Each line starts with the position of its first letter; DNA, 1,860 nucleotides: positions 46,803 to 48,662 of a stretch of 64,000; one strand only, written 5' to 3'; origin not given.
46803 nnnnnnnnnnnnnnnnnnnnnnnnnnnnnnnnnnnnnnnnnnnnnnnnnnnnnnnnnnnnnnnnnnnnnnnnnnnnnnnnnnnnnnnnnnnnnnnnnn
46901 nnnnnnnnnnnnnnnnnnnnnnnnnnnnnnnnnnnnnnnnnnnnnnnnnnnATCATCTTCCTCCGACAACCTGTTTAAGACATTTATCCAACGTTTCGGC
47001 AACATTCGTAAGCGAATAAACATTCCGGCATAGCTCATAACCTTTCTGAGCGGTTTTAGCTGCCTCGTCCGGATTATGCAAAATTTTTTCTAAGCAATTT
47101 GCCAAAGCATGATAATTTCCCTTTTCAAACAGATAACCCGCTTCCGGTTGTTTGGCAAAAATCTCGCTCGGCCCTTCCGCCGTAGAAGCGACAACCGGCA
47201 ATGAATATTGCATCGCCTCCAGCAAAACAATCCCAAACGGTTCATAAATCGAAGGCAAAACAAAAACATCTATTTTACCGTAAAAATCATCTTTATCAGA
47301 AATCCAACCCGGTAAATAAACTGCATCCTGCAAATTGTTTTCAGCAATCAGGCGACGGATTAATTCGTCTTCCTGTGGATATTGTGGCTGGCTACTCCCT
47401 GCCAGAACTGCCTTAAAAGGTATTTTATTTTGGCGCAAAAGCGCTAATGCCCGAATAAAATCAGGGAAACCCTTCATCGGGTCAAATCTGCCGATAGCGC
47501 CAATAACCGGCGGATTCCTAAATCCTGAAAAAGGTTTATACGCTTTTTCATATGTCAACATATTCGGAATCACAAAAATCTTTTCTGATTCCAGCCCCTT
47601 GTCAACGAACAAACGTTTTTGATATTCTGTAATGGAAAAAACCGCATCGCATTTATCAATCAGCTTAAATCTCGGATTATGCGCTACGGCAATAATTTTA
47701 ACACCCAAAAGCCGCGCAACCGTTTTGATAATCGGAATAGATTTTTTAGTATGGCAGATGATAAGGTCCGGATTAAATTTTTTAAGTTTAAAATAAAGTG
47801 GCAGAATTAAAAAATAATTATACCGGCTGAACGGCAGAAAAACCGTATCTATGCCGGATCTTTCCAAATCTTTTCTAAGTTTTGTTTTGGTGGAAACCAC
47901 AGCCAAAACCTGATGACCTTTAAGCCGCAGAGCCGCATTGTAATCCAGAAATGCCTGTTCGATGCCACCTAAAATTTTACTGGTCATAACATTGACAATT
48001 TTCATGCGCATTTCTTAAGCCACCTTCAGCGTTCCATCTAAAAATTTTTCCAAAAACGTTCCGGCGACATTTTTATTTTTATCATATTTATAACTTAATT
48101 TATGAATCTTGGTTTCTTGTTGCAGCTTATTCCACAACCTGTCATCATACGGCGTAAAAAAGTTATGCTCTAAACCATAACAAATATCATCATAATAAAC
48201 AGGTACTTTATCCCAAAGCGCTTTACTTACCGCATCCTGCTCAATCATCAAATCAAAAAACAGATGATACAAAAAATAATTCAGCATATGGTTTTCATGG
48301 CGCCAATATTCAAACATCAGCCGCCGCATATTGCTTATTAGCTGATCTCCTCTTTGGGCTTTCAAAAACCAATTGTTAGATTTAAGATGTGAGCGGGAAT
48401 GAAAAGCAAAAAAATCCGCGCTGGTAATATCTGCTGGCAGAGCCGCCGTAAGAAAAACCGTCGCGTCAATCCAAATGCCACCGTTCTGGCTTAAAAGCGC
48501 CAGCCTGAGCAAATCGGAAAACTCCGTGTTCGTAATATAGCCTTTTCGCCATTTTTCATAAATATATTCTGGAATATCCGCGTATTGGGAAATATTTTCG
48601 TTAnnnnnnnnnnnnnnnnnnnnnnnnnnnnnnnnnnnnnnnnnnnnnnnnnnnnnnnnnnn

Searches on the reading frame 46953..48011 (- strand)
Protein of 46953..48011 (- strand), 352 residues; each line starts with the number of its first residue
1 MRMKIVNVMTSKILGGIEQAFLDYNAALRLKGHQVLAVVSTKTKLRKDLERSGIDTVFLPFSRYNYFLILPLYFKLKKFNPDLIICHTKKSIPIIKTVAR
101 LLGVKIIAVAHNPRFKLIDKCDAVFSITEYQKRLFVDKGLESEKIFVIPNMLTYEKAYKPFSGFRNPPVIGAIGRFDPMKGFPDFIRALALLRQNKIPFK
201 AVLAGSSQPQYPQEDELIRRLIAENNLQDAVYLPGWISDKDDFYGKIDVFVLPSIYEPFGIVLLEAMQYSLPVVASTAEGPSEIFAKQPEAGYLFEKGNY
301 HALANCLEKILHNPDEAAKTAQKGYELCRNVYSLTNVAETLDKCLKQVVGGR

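Call 4: search_protein_families(library=pfam, proteins=[window:46953-48011:-])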
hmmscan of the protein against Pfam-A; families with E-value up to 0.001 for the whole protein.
window:46953-48011:- (352 aa): 7 families
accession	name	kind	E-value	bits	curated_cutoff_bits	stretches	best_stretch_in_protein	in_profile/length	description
PF00534.26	Glycos_transf_1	-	1e-36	126.5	26.4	1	165-326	13-171/172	Glycosyl transferases group 1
PF13692.12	Glyco_trans_1_4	-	1.6e-30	106.7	27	1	168-313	2-142/142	Glycosyl transferases group 1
PF13439.12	Glyco_transf_4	-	4.7e-13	49.9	28.5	1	15-150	2-164/170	Glycosyltransferase Family 4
PF20706.3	GT4-conflict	-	3.7e-08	33.2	26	1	170-324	200-368/385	Family 4 Glycosyltransferase in conflict systems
PF13579.12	Glyco_trans_4_4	-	3.8e-08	34.3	29.7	1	15-150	1-157/158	Glycosyl transferase 4-like domain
PF13477.12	Glyco_trans_4_2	-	0.00015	22.4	23.4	1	26-111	18-107/139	Glycosyl transferase 4-like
PF13524.12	Glyco_trans_1_2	-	0.00032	21.1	25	1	263-341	67-142/144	Glycosyl transferase-like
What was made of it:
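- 46953..48011 (-): GT4-type glycosyltransferase (Pfam Glycos_transf_1 and Glyco_transf_4), intact, middle gene of the operon. Call 4 gives PF00534 (E=1e-36) and PF13439.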

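Call 14: list_cluster_members(proteins=[P0003, P0049, window:46553-46951:-, window:46953-48011:-, window:45257-45886:-])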
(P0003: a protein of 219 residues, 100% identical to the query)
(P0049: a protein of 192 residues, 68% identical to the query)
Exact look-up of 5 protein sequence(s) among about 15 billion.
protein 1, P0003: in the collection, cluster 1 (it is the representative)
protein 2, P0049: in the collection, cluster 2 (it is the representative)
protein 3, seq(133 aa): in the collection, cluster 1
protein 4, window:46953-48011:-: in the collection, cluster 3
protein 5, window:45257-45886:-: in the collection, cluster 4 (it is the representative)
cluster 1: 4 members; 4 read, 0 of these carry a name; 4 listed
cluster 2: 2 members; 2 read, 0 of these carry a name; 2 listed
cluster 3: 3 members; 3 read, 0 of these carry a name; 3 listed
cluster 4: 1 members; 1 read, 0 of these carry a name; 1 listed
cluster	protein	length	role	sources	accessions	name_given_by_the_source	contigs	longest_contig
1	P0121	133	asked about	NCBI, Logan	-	-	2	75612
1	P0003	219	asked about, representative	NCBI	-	-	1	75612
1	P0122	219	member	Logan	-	-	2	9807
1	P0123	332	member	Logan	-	-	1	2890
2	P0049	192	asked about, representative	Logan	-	-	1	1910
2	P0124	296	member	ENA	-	-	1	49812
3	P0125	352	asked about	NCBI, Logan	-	-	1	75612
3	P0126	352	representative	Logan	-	-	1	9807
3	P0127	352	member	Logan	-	-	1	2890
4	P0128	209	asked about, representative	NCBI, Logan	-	-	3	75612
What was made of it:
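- Tried and rejected: The cluster listing (call 14) gave the useful members instead.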

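Call 54: search_protein_families(library=ncbifam, proteins=[P0123, window:46953-48011:-], max_evalue=0.001)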
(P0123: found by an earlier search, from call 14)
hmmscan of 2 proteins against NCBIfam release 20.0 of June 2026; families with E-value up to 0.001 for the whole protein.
P0123 (332 aa): 23 families
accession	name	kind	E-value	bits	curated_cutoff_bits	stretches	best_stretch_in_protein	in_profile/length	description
NF007482.0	PRK10073.1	equivalog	1.6e-38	132.6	423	1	1-242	1-244/334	glycosyltransferase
NF047683.1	TeichurnBiosyTuaG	equivalog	5e-28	98.4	400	1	1-130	1-130/252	teichuronic acid biosynthesis protein TuaG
NF041875.1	EPS_EpsD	equivalog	1.1e-20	74.3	370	1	8-108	1-102/325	exopolysaccharide biosynthesis glycosyltransferase EpsD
TIGR03937.1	PgaC_IcaA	equivalog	2.6e-19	69.5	422.3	1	5-112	44-152/407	poly-beta-1,6-N-acetyl-D-glucosamine synthase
NF050050.1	ProtGlycPglI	equivalog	1.3e-18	67.4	500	1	7-116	3-114/306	GalNAc(5)-diNAcBac-PP-undecaprenol beta-1,3-glucosyltransferase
NF053739.1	GlytfEpsEBac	equivalog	3.8e-17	62.2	450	1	8-111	3-108/265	glycosyltransferase EpsE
NF041394.1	GtaseAglG_Halo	equivalog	8.6e-15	54.8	440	1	8-115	3-112/304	glucosyl-dolichyl phosphate glucuronosyltransferase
TIGR03965.1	mycofact_glyco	equivalog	9e-15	54.5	280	1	6-113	74-182/467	mycofactocin biosynthesis glycosyltransferase MftF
NF038299.1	EPS_HpsN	equivalog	6.8e-13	48.3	425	1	7-113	2-109/317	hormogonium polysaccharide biosynthesis glycosyltransferase HpsN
NF038302.1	EPS_HpsE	equivalog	1.5e-12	47.1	300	1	8-107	3-108/307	hormogonium polysaccharide biosynthesis glycosyltransferase HpsE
NF007453.0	PRK10018.1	equivalog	3.2e-12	46.7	382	1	4-110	4-111/280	colanic acid biosynthesis glycosyltransferase WcaA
TIGR04017.1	WcaA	equivalog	4.2e-12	46.2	495.75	1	7-110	6-110/279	colanic acid biosynthesis glycosyltransferase WcaA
TIGR03111.1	glyc2_xrt_Gpos1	hypoth_equivalog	6.9e-11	41.6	363.95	1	6-119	49-164/439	TIGR03111 family XrtG-associated glycosyltransferase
TIGR04283.1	glyco_like_mftF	equivalog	1.1e-10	41.5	182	1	8-115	1-102/221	TIGR04283 family arsenosugar biosynthesis glycosyltransferase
NF047588.1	GlcsyltransPgfSStrep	equivalog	1e-08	34.8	500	1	8-103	3-102/308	glycosyltransferase PgfS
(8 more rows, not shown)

window:46953-48011:- (352 aa): 38 families (the best 25 are shown)
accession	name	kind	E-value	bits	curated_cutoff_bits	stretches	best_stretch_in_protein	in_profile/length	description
NF041876.1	EPS_EpsE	equivalog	1.6e-25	90.2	400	1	153-341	201-389/389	exopolysaccharide biosynthesis GT4 family glycosyltransferase EpsE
NF038295.1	EPS_HpsP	equivalog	4.8e-24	85.1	550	1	159-347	199-386/388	hormogonium polysaccharide biosynthesis glycosyltransferase HpsP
TIGR02149.1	glgA_Coryne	subfamily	5.1e-24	85.1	302.4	1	157-348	194-390/391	glycogen synthase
TIGR03088.1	stp2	hypoth_equivalog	9.2e-22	77.6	409.05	1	167-343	194-368/374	TIGR03088 family PEP-CTERM/XrtA system glycosyltransferase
TIGR03999.1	thiol_BshA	equivalog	3.1e-20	72.4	273.7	1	95-345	114-370/375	N-acetyl-alpha-D-glucosaminyl L-malate synthase BshA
TIGR04063.1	stp3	hypoth_equivalog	2.5e-17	62.9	442.05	1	117-328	154-375/397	TIGR04063 family PEP-CTERM/XrtA system glycosyltransferase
TIGR04157.1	glyco_rSAM_CFB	subfamily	2.4e-15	56.4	400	1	116-342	165-403/406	TIGR04157 family glycosyltransferase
NF038298.1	EPS_HpsO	equivalog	4.7e-15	55.3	575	1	169-341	203-380/388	hormogonium polysaccharide biosynthesis glycosyltransferase HpsO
NF047881.1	glyco_SdgB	exception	1.2e-13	50.6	800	1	119-346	273-494/496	serine-aspartate repeat adhesin O-glycosyltransferase SdgB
NF038011.1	PelF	equivalog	3.5e-13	49.4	100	1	120-336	257-480/489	GT4 family glycosyltransferase PelF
NF007396.0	PRK09922.1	equivalog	1.4e-12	47.2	385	1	75-314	81-327/361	lipopolysaccharide 1,6-galactosyltransferase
TIGR02472.1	sucr_P_syn_N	equivalog_domain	2.3e-12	46.5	576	1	248-336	342-429/439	sucrose-phosphate synthase, putative, glycosyltransferase domain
TIGR02095.1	glgA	subfamily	2.3e-12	46.3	328.45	1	167-315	294-443/477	glycogen/starch synthase, ADP-glucose type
TIGR04047.1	MSMEG_0565_glyc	hypoth_equivalog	3.9e-12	45.9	259.85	1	165-330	191-357/373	MSMEG_0565 family glycosyltransferase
TIGR03449.1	mycothiol_MshA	equivalog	1.8e-11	43.6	462.5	1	169-346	222-401/406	D-inositol-3-phosphate glycosyltransferase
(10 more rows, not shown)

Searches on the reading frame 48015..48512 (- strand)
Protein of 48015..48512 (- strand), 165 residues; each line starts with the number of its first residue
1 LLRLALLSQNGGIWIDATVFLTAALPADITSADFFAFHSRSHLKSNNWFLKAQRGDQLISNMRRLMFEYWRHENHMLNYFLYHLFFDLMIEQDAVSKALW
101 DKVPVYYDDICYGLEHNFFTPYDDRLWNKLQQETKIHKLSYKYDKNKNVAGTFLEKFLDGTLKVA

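Call 4: search_protein_families(library=pfam, proteins=[window:48015-48512:-])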
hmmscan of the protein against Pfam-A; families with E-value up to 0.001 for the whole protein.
window:48015-48512:- (165 aa): 1 family
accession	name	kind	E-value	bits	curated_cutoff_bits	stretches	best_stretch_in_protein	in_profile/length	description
PF05704.18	Caps_synth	-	3.2e-41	142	24.5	1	1-156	116-277/278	Capsular polysaccharide synthesis protein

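Call 21: list_cluster_members(proteins=[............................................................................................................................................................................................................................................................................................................, window:48015-48512:-, window:48607-48918:-, window:49888-50607:+, window:42713-43369:-])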
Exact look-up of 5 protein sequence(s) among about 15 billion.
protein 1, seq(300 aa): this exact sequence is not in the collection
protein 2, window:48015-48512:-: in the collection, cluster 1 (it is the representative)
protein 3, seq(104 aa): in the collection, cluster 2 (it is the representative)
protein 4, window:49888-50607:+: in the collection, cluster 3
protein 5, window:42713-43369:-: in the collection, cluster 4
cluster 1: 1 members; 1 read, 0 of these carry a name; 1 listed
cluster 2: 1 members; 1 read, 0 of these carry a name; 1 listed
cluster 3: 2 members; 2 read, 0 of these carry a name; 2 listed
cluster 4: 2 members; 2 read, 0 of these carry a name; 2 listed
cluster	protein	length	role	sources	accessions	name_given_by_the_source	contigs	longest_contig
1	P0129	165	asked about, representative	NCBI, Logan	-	-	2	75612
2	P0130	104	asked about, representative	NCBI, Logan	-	-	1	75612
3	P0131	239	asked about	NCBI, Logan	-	-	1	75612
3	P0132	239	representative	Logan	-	-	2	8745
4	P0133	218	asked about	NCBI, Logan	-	-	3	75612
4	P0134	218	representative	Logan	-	-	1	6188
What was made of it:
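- Tried and rejected: The two fragments are singletons there (call 21).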
